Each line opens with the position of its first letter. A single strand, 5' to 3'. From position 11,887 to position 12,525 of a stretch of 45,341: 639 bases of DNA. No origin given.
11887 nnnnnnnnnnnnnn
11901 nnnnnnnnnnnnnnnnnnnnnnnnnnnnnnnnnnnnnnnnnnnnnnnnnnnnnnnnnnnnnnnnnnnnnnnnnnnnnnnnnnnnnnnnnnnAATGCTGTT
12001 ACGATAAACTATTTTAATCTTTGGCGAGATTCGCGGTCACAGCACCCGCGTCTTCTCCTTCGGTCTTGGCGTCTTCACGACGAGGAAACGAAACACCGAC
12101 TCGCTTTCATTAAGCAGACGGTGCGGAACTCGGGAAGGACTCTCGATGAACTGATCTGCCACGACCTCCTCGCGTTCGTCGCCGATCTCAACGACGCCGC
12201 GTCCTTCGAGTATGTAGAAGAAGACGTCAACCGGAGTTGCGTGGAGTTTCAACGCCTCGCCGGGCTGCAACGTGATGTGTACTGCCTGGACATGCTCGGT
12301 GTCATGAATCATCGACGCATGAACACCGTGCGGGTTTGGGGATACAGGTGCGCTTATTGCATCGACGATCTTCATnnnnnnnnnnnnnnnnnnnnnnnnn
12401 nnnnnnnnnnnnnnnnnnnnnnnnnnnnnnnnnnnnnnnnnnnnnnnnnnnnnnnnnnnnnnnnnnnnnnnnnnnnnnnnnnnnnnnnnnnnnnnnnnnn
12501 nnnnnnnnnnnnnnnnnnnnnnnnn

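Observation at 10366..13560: Rubrerythrin-like / small siroheme sulfite reductase / cupin operon runs into a PGF-CTERM-anchored octahaem cytochrome c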

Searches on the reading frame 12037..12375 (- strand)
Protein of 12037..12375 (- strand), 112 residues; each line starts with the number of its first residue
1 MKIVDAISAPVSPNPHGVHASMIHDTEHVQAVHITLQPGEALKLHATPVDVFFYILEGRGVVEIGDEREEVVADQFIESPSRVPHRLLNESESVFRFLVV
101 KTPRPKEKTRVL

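Call 5: search_protein_families(library=pfam, proteins=[window:12037-12375:-], max_evalue=0.01)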
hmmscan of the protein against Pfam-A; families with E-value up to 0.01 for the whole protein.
window:12037-12375:- (112 aa): 2 families
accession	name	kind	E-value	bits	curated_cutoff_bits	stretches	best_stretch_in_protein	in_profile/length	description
PF07883.17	Cupin_2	-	3.6e-15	55.8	27.2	1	33-100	2-69/70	Cupin domain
PF12973.13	Cupin_7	-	0.003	17.8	27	1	4-90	6-90/105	ChrR Cupin-like domain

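Call 6: search_protein_families(library=ncbifam, proteins=[window:12037-12375:-], max_evalue=0.01)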
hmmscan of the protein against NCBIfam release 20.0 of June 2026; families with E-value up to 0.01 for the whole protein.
window:12037-12375:- (112 aa): 4 families
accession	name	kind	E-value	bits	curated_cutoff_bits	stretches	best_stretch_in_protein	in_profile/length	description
TIGR03214.2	ura-cupin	equivalog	0.00054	19.5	200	1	23-102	42-123/249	(S)-ureidoglycine aminohydrolase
NF008373.0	PRK11171.1-2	equivalog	0.0023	17.2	445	1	27-101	191-264/274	(S)-ureidoglycine aminohydrolase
NF008376.0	PRK11171.1-5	equivalog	0.0039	16.4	338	1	22-101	187-264/278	(S)-ureidoglycine aminohydrolase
NF040771.1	AAH_UGLYAH2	exception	0.0047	16.2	350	1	23-101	183-259/267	bifunctional allantoicase/(S)-ureidoglycine aminohydrolase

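Call 50: search_solved_structures(query=window:12037-12375:-, max_evalue=0.01)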
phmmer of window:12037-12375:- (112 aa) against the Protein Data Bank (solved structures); distinct sequences matched with E-value up to 0.01: 10.
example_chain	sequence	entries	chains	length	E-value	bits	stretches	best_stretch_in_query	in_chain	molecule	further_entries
1v70_A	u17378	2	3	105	2.5e-08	37.1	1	23-105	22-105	probable antibiotics synthesis protein | hypothetical protein TTHA0104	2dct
2b8m_A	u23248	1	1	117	3.4e-06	30.3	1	23-107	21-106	Hypothetical protein MJ0764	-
5j4g_A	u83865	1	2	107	8.7e-06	28.9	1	18-99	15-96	Uncharacterized protein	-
5j4f_A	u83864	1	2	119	1.2e-05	28.5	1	18-99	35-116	Uncharacterized protein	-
1yhf_A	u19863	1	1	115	0.00072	22.8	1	34-101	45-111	hypothetical protein SPy1581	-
7zvy_G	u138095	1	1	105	0.0012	22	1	34-102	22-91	Cupin_2 domain-containing protein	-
7zvy_E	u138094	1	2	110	0.0014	21.8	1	34-102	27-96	Cupin_2 domain-containing protein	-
7zvy_B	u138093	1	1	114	0.0015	21.7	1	34-102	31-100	Cupin_2 domain-containing protein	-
7zvy_A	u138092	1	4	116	0.0016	21.6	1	34-102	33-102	Cupin_2 domain-containing protein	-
2oa2_A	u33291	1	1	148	0.0046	20.2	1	26-93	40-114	BH2720 protein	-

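Call 58: find_homologous_proteins(query=window:12037-12375:-, max_evalue=1e-8)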
Query window:12037-12375:- (112 aa): 711 proteins with E <= 1e-8 among 714 candidates; the best 120 are listed.
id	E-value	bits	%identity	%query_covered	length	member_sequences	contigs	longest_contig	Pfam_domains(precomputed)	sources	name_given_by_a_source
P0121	7.9e-61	220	93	100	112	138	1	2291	PF07883.18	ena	-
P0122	5.3e-60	218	90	100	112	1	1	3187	PF07883.18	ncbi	-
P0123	5.1e-59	215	86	100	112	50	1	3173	PF07883.18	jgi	-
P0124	2.3e-58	213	86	100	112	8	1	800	PF07883.18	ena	-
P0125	4.2e-57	208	86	100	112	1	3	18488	PF07883.18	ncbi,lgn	ncbi:MAG: cupin domain-containing protein [Methanosarcinaceae archaeon]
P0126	7.1e-57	208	88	100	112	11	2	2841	PF07883.18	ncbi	-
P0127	8.4e-56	204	84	100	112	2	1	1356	PF07883.18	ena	-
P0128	1.7e-54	200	82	100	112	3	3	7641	PF07883.18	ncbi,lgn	ncbi:MAG: cupin domain-containing protein [Methanosarcinaceae archaeon]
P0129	2.1e-49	184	75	100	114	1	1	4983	PF07883.18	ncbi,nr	ncbi:MAG: cupin domain-containing protein [Chloroflexota bacterium]|nr:cupin domain-containing prote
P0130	6.8e-48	179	71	100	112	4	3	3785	PF07883.18,PF12973.14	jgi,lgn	jgi:quercetin dioxygenase-like cupin family protein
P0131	7.7e-48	179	73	100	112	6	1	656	PF07883.18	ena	-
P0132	1.0e-47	178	82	88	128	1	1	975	PF07883.18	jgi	-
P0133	1.5e-47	178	74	100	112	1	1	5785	PF07883.18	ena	-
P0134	2.0e-47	177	71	100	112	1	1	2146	PF07883.18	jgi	-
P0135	2.7e-47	177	72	100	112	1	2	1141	PF07883.18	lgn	-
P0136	3.6e-47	177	71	100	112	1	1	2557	PF07883.18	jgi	jgi:quercetin dioxygenase-like cupin family protein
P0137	5.7e-47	176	71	100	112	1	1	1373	PF07883.18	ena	-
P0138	8.3e-47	175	72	100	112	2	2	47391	PF07883.18,PF12973.14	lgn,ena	-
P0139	9.8e-47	175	73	100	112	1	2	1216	PF07883.18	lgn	-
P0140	1.2e-46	175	71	100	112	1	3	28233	PF07883.18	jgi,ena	-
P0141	1.2e-46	175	71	100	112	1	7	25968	PF07883.18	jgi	-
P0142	1.3e-46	175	72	100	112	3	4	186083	PF07883.18,PF12973.14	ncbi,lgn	ncbi:MAG: cupin domain-containing protein [Anaerolineae bacterium]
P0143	2.0e-46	174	72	100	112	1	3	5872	PF07883.18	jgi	-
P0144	2.2e-46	174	73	100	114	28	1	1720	PF07883.18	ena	-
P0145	2.6e-46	174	71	100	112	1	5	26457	PF07883.18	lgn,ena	-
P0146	3.4e-46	173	70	100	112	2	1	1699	PF07883.18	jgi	-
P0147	5.2e-46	173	69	100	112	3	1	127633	PF07883.18,PF12973.14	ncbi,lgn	-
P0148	1.0e-45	172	71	100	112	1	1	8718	PF07883.18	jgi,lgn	jgi:mannose-6-phosphate isomerase-like protein (cupin superfamily)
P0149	1.3e-45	172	70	100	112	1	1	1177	PF07883.18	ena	-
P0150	1.5e-45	171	71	100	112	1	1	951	PF07883.18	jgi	-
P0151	1.6e-45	171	71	100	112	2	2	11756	PF07883.18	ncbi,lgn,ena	-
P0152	1.7e-45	171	69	100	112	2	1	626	PF07883.18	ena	-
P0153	2.5e-45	171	70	100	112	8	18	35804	PF07883.18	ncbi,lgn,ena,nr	ncbi:MAG: cupin domain-containing protein [Anaerolineae bacterium]|nr:cupin domain-containing protei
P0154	6.1e-45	169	70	100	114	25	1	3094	PF07883.18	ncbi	-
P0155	7.7e-45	169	71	100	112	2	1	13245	PF07883.18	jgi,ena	-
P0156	7.8e-45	169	69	100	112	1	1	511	PF07883.18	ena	-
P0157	8.9e-45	169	71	100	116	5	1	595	PF07883.18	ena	-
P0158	9.2e-45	169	69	100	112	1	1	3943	PF07883.18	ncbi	-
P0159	9.2e-45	169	70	100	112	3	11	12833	PF07883.18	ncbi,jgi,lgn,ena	jgi:mannose-6-phosphate isomerase-like protein (cupin superfamily)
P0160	1.1e-44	169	71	100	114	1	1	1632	PF07883.18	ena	-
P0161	1.1e-44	169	70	100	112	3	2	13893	PF07883.18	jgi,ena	-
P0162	1.1e-44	169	71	100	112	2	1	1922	PF07883.18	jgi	jgi:quercetin dioxygenase-like cupin family protein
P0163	1.2e-44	168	71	100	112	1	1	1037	PF07883.18,PF12973.14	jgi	jgi:mannose-6-phosphate isomerase-like protein (cupin superfamily)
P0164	1.3e-44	168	66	100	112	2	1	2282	PF07883.18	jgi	-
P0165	1.6e-44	168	68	98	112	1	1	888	PF07883.18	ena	-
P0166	1.7e-44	168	68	100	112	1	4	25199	PF07883.18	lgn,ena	-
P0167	2.3e-44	168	68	100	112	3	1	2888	PF07883.18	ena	-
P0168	2.3e-44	168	67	100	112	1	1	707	PF07883.18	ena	-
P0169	3.9e-44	167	71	100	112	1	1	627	PF07883.18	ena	-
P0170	4.7e-44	167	66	100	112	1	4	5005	PF07883.18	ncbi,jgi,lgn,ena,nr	ncbi:MAG TPA: cupin domain-containing protein [Anaerolineae bacterium]|nr:cupin domain-containing pr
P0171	4.7e-44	167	69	100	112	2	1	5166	PF07883.18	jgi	-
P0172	4.7e-44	167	69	100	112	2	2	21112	PF07883.18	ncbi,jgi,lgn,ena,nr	ncbi:MAG TPA: cupin domain-containing protein [Chloroflexi bacterium]|nr:cupin domain-containing pro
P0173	4.9e-44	166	66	100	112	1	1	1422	PF07883.18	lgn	-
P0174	5.2e-44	166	68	100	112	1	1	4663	PF07883.18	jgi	-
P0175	5.6e-44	166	67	100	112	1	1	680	PF07883.18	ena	-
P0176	6.1e-44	166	69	100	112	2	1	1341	PF07883.18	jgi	jgi:quercetin dioxygenase-like cupin family protein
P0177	6.8e-44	166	66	100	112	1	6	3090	PF07883.18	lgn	-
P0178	7.1e-44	166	69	100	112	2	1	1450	PF07883.18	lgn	-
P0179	8.2e-44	166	67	100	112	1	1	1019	PF07883.18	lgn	-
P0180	9.2e-44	166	68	100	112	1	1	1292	PF07883.18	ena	-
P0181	1.2e-43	165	70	100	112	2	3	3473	PF07883.18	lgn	-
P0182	1.4e-43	165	69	100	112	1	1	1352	PF07883.18,PF12973.14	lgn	-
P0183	1.6e-43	165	70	100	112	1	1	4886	PF07883.18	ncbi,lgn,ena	-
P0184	1.9e-43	165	69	100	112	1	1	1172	PF07883.18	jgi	-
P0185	2.1e-43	164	68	100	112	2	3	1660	PF07883.18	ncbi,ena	-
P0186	2.1e-43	164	70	100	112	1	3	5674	PF07883.18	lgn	-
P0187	2.2e-43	164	69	100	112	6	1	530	PF07883.18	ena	-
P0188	2.3e-43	164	67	100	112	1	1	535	PF07883.18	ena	-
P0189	2.6e-43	164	69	100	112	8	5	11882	PF07883.18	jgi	-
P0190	2.9e-43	164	69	100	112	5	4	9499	PF07883.18,PF12973.14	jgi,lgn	jgi:mannose-6-phosphate isomerase-like protein (cupin superfamily)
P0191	3.0e-43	164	66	100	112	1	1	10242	PF07883.18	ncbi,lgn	-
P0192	3.0e-43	164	69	100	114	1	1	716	PF07883.18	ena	-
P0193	3.2e-43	164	67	100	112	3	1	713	PF07883.18,PF12973.14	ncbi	-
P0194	3.3e-43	164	70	100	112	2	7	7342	PF07883.18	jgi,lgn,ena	-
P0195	3.6e-43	164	68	100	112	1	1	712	PF07883.18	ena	-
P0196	3.7e-43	164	67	100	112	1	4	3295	PF07883.18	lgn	-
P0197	3.8e-43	164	67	100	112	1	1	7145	PF07883.18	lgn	-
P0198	3.8e-43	164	67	100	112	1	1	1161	PF07883.18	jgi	-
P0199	3.9e-43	164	67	100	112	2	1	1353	PF07883.18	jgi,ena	-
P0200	4.0e-43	164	67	100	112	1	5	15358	PF07883.18,PF12973.14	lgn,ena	-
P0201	4.2e-43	163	67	100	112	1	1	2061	PF07883.18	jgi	jgi:quercetin dioxygenase-like cupin family protein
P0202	4.8e-43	163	68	99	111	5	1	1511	PF07883.18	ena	-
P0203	5.2e-43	163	70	100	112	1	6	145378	PF07883.18,PF02311.26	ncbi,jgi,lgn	jgi:mannose-6-phosphate isomerase-like protein (cupin superfamily)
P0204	5.3e-43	163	64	100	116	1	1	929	PF07883.18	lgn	-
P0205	5.4e-43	163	68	100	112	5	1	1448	PF07883.18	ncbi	-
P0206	5.5e-43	163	69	100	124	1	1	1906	PF07883.18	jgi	jgi:quercetin dioxygenase-like cupin family protein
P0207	5.5e-43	163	66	100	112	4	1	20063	PF07883.18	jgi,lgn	jgi:quercetin dioxygenase-like cupin family protein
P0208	5.9e-43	163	69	100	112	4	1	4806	PF07883.18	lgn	-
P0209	7.4e-43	163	69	100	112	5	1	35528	PF07883.18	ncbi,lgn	-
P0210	7.4e-43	163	65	100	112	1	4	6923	PF07883.18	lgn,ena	-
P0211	7.5e-43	163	68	100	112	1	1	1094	PF07883.18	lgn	-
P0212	7.7e-43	163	69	100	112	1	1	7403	PF07883.18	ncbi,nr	ncbi:MAG: cupin domain-containing protein [Chloroflexota bacterium]|nr:cupin domain-containing prote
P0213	9.3e-43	162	70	100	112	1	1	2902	PF07883.18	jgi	-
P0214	9.5e-43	162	66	100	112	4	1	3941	PF07883.18,PF12973.14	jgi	jgi:quercetin dioxygenase-like cupin family protein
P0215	9.6e-43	162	63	100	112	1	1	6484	PF07883.18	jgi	jgi:quercetin dioxygenase-like cupin family protein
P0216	9.7e-43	162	67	100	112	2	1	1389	PF07883.18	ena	-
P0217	1.0e-42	162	66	100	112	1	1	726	PF07883.18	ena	-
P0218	1.0e-42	162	65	100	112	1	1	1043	PF07883.18,PF12973.14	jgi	jgi:mannose-6-phosphate isomerase-like protein (cupin superfamily)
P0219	1.1e-42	162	68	100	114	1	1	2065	PF07883.18,PF02311.26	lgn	-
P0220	1.4e-42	162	67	100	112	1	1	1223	PF07883.18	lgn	-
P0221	1.4e-42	162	67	100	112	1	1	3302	PF07883.18,PF12973.14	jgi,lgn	-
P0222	1.6e-42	162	68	100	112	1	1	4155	PF07883.18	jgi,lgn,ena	-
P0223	1.7e-42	162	67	100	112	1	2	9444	PF07883.18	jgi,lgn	jgi:mannose-6-phosphate isomerase-like protein (cupin superfamily)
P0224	1.9e-42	161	66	100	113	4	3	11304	PF07883.18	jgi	-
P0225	1.9e-42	161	67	100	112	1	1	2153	PF07883.18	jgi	jgi:quercetin dioxygenase-like cupin family protein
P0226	2.0e-42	161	66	100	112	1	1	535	PF07883.18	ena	-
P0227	2.0e-42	161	68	100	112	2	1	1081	PF07883.18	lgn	-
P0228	2.7e-42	161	70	100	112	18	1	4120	PF07883.18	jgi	-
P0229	2.7e-42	161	66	100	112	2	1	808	PF07883.18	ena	-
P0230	3.0e-42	161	67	100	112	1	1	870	PF07883.18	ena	-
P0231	3.1e-42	161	69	100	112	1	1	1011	PF07883.18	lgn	-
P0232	3.4e-42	161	67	100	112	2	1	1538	PF07883.18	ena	-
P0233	3.4e-42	161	67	100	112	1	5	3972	PF07883.18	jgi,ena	-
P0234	3.5e-42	161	68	100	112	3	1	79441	PF07883.18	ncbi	-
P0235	3.6e-42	160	65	100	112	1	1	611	PF07883.18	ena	-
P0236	3.8e-42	160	67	100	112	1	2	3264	PF07883.18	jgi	jgi:mannose-6-phosphate isomerase-like protein (cupin superfamily)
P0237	3.9e-42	160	64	100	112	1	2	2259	PF07883.18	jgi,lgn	jgi:quercetin dioxygenase-like cupin family protein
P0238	4.4e-42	160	69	100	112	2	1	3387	PF07883.18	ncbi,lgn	-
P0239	4.7e-42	160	67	100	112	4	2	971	PF07883.18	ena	-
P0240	4.7e-42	160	67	100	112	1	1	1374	PF07883.18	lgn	-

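Call 59: find_encoding_contigs(protein=P0142, flank=5000, max_places=2)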
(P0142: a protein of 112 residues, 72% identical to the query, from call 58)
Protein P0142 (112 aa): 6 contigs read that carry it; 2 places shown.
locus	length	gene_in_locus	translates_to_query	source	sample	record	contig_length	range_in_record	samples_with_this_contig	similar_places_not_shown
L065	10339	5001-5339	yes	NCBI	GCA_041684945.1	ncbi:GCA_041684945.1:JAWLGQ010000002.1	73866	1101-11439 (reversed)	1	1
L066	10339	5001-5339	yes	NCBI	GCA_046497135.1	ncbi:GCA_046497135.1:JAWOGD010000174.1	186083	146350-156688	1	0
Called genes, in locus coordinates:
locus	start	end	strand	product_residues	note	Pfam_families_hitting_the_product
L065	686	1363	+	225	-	PF01205:Impact_N, PF09186:DUF1949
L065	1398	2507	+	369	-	PF12679:ABC2_membrane_2, PF12698:ABC2_membrane_3, PF01061:ABC2_membrane, PF24686:FLQE3_permease (faint)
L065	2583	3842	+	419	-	PF12679:ABC2_membrane_2, PF12698:ABC2_membrane_3, PF01061:ABC2_membrane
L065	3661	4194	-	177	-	-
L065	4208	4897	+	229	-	PF00027:cNMP_binding, PF13545:HTH_Crp_2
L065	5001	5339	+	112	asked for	PF12973:Cupin_7 (weak), PF07883:Cupin_2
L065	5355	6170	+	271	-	PF12801:Fer4_5 (weak), PF12797:Fer4_2 (faint), PF12838:Fer4_7 (faint), PF12800:Fer4_4 (faint), PF00037:Fer4 (weak), PF12837:Fer4_6 (weak), PF13187:Fer4_9 (weak), PF13237:Fer4_10 (weak)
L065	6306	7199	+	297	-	PF01040:UbiA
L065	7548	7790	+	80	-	PF01106:NifU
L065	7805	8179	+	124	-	PF14697:Fer4_21, PF00037:Fer4 (faint), PF12837:Fer4_6 (weak), PF13237:Fer4_10 (weak), PF12838:Fer4_7 (weak)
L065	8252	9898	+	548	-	PF03063:Prismane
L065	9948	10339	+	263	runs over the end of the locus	PF02593:DUF166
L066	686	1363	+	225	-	PF01205:Impact_N, PF09186:DUF1949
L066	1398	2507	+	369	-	PF12679:ABC2_membrane_2, PF12698:ABC2_membrane_3, PF01061:ABC2_membrane, PF24686:FLQE3_permease (faint)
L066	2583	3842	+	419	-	PF12679:ABC2_membrane_2, PF12698:ABC2_membrane_3, PF01061:ABC2_membrane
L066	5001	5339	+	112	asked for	PF12973:Cupin_7 (weak), PF07883:Cupin_2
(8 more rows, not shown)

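Call 60: find_encoding_contigs(protein=P0203, flank=5000, max_places=2)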
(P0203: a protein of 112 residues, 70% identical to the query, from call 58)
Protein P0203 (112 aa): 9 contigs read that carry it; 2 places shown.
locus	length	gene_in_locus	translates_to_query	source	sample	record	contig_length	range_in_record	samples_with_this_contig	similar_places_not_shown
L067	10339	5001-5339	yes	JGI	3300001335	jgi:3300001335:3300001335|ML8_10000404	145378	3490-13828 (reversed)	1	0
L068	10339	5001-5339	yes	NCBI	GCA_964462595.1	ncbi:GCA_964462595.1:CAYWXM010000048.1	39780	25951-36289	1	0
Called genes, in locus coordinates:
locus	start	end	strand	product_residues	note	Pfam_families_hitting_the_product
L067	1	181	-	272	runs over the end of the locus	PF13796:Sensor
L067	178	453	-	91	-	PF13239:2TM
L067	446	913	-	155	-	PF03551:PadR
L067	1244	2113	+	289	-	-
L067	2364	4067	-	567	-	PF02770:Acyl-CoA_dh_M (weak), PF00441:Acyl-CoA_dh_1, PF08028:Acyl-CoA_dh_2 (faint)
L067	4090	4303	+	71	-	-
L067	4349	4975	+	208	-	PF07796:DUF1638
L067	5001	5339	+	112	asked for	PF02311:AraC_binding (weak), PF07883:Cupin_2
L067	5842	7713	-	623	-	PF13476:AAA_23 (weak)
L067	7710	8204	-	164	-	PF20288:MC2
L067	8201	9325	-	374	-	PF20282:CTD6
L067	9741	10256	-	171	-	-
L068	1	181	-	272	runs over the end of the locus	PF13796:Sensor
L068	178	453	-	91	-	PF13239:2TM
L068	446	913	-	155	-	PF03551:PadR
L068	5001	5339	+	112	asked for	PF02311:AraC_binding (weak), PF07883:Cupin_2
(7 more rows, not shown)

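Call 72: find_related_loci(query=A3, collection=metagenome_contigs, flank=5000)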
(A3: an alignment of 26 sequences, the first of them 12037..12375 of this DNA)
Query A3 (112 aa) in metagenome_contigs; peptide patterns used: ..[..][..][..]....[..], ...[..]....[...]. (x = any residue, [..] = any of these).
600 stretches matched a pattern (row limit reached: there are more); 473 encode a relative of the query (tblastn E <= 1e-3); the best 80 are kept; 80 distinct loci.
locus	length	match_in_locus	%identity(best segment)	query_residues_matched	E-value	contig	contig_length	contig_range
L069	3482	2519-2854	97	1-112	6e-70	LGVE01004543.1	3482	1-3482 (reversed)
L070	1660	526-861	97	1-112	3e-72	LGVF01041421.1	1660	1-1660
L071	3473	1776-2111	95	1-112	2e-68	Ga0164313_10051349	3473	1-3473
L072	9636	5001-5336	96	1-112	2e-68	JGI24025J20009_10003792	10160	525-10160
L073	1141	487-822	95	1-112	6e-73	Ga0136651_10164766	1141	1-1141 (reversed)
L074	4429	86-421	95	1-112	7e-67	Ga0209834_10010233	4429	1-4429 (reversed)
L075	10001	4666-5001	93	1-112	5e-66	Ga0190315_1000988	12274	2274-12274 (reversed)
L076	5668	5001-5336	91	1-112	2e-64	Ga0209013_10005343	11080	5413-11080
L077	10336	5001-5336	86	1-112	4e-63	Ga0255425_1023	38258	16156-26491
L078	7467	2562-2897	86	1-112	4e-63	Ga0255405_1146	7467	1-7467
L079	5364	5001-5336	86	1-112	4e-63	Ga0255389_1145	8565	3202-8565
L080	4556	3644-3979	85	1-112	5e-63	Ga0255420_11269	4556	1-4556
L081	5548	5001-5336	86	1-112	4e-63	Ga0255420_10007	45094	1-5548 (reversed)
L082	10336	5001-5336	85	1-112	1e-62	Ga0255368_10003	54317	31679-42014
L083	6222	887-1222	85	1-112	1e-62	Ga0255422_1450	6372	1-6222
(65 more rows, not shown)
